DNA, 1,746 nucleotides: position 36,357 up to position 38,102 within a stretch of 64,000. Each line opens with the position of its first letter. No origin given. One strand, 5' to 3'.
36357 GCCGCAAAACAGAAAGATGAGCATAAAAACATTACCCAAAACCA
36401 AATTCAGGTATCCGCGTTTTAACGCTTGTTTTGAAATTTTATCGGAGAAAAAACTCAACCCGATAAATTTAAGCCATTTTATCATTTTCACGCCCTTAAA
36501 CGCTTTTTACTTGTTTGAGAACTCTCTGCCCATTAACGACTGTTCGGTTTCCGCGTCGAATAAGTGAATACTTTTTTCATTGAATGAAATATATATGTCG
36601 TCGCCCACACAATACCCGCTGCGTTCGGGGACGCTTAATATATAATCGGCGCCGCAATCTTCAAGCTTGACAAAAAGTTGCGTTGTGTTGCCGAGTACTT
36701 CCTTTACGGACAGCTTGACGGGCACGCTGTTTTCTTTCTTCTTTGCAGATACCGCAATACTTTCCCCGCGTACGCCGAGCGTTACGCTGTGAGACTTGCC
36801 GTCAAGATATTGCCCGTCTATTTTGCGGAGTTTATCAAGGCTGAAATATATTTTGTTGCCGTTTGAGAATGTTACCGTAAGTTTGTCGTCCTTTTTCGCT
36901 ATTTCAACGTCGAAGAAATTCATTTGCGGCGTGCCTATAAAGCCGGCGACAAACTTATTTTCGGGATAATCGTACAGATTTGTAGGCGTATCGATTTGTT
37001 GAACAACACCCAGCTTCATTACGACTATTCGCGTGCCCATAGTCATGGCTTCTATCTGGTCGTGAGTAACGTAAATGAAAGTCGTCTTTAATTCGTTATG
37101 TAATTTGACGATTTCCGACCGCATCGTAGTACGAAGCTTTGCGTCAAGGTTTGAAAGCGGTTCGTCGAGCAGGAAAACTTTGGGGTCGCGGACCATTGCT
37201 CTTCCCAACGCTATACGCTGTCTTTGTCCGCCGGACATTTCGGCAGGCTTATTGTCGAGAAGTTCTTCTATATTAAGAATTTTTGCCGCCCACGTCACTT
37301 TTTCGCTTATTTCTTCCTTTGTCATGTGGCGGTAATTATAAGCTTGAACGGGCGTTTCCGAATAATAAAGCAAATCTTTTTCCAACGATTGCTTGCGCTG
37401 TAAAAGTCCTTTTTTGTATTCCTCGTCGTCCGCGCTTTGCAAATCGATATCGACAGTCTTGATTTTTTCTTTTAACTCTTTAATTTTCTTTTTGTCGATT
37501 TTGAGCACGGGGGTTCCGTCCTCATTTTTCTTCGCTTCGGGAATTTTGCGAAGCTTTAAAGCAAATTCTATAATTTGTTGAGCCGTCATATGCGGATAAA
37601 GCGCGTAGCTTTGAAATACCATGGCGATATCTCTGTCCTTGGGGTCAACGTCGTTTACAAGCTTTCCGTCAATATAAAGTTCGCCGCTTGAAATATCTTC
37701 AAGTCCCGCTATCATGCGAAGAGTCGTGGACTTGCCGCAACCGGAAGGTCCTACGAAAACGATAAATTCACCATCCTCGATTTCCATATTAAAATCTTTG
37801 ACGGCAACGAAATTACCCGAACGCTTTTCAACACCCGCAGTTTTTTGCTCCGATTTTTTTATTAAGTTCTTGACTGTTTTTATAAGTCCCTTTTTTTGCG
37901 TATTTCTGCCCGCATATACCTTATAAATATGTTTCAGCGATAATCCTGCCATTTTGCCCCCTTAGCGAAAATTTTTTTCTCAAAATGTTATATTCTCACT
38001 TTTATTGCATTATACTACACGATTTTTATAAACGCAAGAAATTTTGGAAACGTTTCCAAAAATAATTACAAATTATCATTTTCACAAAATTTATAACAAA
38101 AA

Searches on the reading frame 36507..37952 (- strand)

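Call 67: search_protein_families(library=pfam, proteins=[window:36507-37952:-], max_evalue=0.00001)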
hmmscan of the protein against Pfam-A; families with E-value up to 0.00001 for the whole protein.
window:36507-37952:- (481 aa): 3 families
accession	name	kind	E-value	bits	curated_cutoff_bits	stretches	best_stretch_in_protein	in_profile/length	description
PF00005.33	ABC_tran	-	2.2e-31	109.7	25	1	52-266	2-136/137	ABC transporter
PF13304.12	AAA_21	-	4.8e-07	30.6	27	0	236-298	235-299/304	AAA domain, putative AbiEii toxin, Type IV TA system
PF13175.12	AAA_15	-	5.8e-06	26.6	32.1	1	47-218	10-178/374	AAA ATPase domain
